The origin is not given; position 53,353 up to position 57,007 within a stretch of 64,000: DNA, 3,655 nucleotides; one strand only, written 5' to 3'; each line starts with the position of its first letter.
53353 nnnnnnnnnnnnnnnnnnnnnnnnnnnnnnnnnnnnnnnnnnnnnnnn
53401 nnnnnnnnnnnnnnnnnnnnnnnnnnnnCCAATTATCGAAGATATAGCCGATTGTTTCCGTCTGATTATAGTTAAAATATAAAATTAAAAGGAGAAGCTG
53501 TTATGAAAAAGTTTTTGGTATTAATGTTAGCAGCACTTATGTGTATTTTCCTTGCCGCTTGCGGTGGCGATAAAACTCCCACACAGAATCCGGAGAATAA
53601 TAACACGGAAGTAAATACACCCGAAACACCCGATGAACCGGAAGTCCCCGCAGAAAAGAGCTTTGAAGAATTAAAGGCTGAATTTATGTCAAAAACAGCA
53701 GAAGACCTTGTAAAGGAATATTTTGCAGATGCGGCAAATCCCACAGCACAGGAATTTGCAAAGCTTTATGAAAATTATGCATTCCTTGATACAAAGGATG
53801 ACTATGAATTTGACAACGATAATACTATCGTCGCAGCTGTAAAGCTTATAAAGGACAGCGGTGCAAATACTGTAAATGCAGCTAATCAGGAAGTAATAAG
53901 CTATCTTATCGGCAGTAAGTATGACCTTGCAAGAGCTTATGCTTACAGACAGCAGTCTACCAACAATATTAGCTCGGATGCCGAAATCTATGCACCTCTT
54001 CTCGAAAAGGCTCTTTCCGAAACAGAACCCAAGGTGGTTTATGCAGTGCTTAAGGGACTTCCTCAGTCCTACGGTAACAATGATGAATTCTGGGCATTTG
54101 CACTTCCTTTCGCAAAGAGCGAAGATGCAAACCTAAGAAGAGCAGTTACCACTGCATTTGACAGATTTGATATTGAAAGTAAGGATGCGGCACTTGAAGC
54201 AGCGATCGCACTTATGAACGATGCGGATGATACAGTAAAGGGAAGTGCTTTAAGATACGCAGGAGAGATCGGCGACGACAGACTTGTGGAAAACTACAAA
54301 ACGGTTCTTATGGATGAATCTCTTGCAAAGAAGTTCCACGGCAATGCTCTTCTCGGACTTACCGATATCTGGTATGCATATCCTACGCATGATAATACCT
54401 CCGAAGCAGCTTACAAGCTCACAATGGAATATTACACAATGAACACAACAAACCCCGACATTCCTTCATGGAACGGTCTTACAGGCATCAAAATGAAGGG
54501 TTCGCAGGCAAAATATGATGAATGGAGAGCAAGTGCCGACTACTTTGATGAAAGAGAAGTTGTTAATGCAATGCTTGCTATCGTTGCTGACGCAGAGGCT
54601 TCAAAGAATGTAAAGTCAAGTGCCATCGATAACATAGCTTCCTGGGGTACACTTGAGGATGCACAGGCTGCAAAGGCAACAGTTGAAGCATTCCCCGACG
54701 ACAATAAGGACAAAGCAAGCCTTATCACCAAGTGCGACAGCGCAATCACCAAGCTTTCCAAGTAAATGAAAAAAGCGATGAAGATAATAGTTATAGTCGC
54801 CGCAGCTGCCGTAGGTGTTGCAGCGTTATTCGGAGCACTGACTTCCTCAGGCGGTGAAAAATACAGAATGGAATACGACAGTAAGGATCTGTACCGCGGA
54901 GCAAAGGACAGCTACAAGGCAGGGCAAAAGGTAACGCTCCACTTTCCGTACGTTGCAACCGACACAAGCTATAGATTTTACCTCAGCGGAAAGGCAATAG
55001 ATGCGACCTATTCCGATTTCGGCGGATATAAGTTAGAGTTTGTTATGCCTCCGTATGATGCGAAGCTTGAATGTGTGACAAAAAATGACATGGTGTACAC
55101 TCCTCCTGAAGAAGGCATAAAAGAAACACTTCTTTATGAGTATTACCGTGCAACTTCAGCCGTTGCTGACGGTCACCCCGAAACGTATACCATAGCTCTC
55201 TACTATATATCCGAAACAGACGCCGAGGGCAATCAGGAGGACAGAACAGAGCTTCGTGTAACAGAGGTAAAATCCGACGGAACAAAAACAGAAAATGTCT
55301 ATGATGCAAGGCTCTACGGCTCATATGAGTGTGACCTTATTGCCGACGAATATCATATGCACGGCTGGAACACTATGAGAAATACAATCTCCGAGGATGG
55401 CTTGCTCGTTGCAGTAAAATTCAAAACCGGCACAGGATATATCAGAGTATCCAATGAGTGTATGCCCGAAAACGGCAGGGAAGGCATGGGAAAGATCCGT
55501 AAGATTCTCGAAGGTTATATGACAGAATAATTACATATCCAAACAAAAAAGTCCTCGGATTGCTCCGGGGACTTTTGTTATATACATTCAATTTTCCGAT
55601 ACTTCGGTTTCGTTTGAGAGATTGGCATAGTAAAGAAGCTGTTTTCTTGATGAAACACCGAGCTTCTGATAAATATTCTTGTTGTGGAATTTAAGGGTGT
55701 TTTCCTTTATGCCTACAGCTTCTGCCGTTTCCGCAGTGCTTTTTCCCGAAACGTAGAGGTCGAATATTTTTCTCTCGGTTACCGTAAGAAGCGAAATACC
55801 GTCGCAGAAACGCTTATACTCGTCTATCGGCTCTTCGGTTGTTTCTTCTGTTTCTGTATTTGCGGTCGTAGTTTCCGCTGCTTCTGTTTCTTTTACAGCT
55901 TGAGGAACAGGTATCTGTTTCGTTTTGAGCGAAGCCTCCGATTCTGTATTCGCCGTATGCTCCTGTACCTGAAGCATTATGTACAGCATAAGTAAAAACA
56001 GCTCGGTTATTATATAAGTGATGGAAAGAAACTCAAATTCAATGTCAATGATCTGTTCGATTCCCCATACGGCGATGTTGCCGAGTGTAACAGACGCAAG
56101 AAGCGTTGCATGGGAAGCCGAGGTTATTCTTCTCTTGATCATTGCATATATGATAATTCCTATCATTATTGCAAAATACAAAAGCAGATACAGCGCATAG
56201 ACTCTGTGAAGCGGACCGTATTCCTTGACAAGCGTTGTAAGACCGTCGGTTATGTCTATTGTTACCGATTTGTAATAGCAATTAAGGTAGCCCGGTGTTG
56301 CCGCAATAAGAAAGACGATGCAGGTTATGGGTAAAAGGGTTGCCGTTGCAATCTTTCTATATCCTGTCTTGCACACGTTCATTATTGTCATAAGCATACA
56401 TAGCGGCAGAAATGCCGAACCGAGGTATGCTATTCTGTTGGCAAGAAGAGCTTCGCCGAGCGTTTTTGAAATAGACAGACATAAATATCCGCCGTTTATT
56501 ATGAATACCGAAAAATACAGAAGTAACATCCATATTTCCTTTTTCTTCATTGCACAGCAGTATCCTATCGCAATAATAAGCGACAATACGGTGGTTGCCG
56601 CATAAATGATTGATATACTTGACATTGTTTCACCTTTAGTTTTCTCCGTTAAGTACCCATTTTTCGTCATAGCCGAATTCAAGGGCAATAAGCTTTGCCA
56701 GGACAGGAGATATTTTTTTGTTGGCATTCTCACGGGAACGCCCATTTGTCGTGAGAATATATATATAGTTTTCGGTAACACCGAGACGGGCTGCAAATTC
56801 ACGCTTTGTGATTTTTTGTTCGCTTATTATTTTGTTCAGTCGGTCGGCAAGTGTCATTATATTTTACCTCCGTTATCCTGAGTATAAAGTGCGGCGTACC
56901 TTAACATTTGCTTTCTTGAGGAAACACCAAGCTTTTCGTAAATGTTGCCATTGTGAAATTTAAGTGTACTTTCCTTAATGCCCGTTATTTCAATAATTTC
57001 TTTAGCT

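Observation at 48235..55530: Nine-gene operon of zinc-ribbon proteins, a TPM-domain membrane protein and lipoproteins of unknown function, directly downstream of the defence genes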

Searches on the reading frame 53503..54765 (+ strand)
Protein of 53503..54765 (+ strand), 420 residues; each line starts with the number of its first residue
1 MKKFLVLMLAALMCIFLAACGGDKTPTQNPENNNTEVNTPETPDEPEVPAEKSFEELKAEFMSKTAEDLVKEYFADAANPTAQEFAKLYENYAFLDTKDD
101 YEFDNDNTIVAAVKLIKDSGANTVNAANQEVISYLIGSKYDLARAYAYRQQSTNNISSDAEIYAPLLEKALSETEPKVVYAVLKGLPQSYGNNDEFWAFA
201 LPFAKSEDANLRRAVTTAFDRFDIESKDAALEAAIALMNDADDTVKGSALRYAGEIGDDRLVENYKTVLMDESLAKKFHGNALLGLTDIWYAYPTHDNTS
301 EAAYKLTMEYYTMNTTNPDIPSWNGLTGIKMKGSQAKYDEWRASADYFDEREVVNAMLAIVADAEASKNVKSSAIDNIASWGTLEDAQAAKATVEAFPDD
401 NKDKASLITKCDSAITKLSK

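Call 3: search_protein_families(library=pfam, proteins=[window:53503-54765:+], max_evalue=1)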
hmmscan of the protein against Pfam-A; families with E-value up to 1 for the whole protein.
window:53503-54765:+ (420 aa): 4 families
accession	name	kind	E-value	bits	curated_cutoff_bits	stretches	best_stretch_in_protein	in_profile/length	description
PF13646.12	HEAT_2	-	5.9e-06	26.9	27.7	2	165-250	3-84/88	HEAT repeats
PF20205.3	DUF6567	-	0.00092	19.5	27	1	1-38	1-38/123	Family of unknown function (DUF6567)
PF17989.7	ALP_N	-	0.17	12.5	26.3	1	133-191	50-106/148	Actin like proteins N terminal domain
PF02985.28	HEAT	-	0.24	12.2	23.5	0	165-186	3-24/31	HEAT repeat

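Call 4: search_protein_families(library=ncbifam, proteins=[window:53503-54765:+], max_evalue=1)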
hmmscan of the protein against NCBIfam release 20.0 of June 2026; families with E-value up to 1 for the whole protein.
window:53503-54765:+ (420 aa): 11 families
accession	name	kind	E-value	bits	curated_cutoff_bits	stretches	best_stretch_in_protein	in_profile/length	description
NF045774.1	cytochro_C551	exception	0.0027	17.6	118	1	1-38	1-37/110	cytochrome c551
NF058647.1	lipo_LytA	equivalog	0.0039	17.4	110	1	1-36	1-34/107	acidic lipoprotein LytA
NF058595.1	invert_tail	domain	0.0084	16.4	37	1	4-36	56-87/113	lipo-invert putative C-terminal anchoring domain-containing protein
NF053527.1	lipo_Cory_WKLS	subfamily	0.014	15.3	105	1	7-60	3-56/166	WKL family lipoprotein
TIGR04359.1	TrbK_RP4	equivalog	0.018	15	23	1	5-33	1-29/67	entry exclusion lipoprotein TrbK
NF033894.1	Eex_IncN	subfamily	0.019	14.9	33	1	2-27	1-24/65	EexN family lipoprotein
NF047408.1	SA0632_fam_LP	equivalog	0.02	14.5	70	1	1-22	1-20/68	SA0632 family lipoprotein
NF050142.1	PG1828_fam_lipo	equivalog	0.061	14.1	50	1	1-35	1-35/59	PG1828 family lipoprotein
NF041057.1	Rcas_1661_fam_Se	equivalog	0.067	12.7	190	1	10-66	2-58/247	Rcas_1661 family thioredoxin-like (seleno)lipoprotein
NF041193.1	lipo_SP0191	subfamily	0.071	13.1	75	1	1-39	1-37/190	SP0191 family lipoprotein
NF033216.1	lipo_YgdI_YgdR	subfamily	0.13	12.2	42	1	2-27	1-26/71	YgdI/YgdR family lipoprotein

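Call 6: search_protein_families(library=padloc, proteins=[window:53503-54765:+], max_evalue=0.1)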
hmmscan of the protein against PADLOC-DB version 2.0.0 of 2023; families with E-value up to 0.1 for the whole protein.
window:53503-54765:+ (420 aa): 0 families

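Call 64: search_protein_families(library=phrogs, proteins=[window:53503-54765:+], max_evalue=0.01)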
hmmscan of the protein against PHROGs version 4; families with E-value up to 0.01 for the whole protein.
window:53503-54765:+ (420 aa): 3 families
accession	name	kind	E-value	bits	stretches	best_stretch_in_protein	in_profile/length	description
phrog_3727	-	unknown function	0.00088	20.2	1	1-64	1-71/209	-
phrog_21937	-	unknown function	0.0011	19.9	1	1-118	1-108/210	-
phrog_5610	-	unknown function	0.0014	19.2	1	1-66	1-50/316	-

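Call 65: search_solved_structures(query=window:53503-54765:+, max_evalue=1)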
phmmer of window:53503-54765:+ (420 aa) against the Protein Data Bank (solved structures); distinct sequences matched with E-value up to 1: 21.
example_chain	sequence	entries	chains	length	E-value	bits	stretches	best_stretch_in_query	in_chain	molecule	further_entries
9sah_A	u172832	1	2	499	1e-12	51.3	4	204-279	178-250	E4-NB2 synthetic fusion protein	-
4zv6_A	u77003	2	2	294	1e-10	44.8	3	204-274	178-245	AlphaRep-7 | alpha-Rep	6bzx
6fsq_A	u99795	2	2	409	3.8e-10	42.9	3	204-273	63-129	alphaRep A3_bGFPD | A3_bGFPD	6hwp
6ft5_A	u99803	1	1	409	1.2e-08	37.9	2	203-273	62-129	alphaRep A3_A3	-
4xl5_C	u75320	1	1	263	1.7e-08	37.4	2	202-273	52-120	bGFP-A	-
6gwc_C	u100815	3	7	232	3.5e-08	36.4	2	168-274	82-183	iE5 ALPHAREP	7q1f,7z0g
9rhz_A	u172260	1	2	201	9.8e-06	28.4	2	225-285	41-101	ALPHAREP bE5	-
8aw4_A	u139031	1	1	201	1.2e-05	28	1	204-284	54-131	ALPHAREP bB-E3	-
7p0h_A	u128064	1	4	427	2.1e-05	27.3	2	204-273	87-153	Helicobacter pylori ComF fused to an artificial alphaREP crystallization helper (named B2)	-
6gx7_E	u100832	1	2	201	6e-05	25.8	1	204-284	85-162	iiiA5 ALPHAREP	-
3ltj_A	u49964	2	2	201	7.3e-05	25.5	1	204-274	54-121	AlphaRep-4 | bA3-2: binder of A3 protein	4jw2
3ltm_A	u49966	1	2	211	7.5e-05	25.5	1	204-274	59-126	Alpha-Rep4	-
6veh_A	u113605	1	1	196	0.0015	21.2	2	203-286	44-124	HEAT repeat domain-containing protein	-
9t1m_A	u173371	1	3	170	0.0024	20.5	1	204-285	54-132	Alpha Rep E4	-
5dcq_A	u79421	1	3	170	0.0037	19.9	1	207-273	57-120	artificial repeat proteins (alphaREP3)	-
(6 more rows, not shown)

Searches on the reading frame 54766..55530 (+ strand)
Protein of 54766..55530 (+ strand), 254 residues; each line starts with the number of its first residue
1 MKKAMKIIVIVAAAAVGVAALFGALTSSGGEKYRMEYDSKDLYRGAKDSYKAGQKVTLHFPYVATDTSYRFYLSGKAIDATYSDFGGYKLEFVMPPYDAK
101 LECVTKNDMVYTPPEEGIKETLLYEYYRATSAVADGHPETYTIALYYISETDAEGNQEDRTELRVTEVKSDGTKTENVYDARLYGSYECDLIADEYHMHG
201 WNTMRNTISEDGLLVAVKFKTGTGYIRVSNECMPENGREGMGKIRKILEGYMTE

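Call 3: search_protein_families(library=pfam, proteins=[window:54766-55530:+], max_evalue=1)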
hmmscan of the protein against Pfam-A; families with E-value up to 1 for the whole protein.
window:54766-55530:+ (254 aa): 0 families

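Call 4: search_protein_families(library=ncbifam, proteins=[window:54766-55530:+], max_evalue=1)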
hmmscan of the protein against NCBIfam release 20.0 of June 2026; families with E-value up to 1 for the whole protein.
window:54766-55530:+ (254 aa): 0 families

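Call 6: search_protein_families(library=padloc, proteins=[window:54766-55530:+], max_evalue=0.1)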
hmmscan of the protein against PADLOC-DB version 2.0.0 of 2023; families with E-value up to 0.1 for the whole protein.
window:54766-55530:+ (254 aa): 0 families

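Call 64: search_protein_families(library=phrogs, proteins=[window:54766-55530:+], max_evalue=0.01)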
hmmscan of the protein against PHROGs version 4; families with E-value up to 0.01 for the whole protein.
window:54766-55530:+ (254 aa): 0 families

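Call 66: search_solved_structures(query=window:54766-55530:+, max_evalue=1)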
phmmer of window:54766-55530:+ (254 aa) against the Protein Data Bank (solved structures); distinct sequences matched with E-value up to 1: 0.

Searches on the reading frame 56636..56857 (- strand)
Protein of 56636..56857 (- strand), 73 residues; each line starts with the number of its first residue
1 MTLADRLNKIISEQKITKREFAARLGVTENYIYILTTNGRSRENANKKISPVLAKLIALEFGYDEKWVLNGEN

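Call 7: search_protein_families(library=pfam, proteins=[window:56636-56857:-], max_evalue=0.001)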
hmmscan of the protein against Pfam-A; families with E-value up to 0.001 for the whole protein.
window:56636-56857:- (73 aa): 2 families
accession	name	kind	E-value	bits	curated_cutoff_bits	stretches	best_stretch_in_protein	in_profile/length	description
PF12844.13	HTH_19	-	6.6e-07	29.6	30.2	1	6-73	3-63/64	Helix-turn-helix domain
PF01381.28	HTH_3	-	0.00062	20.2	23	0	13-32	7-26/55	Helix-turn-helix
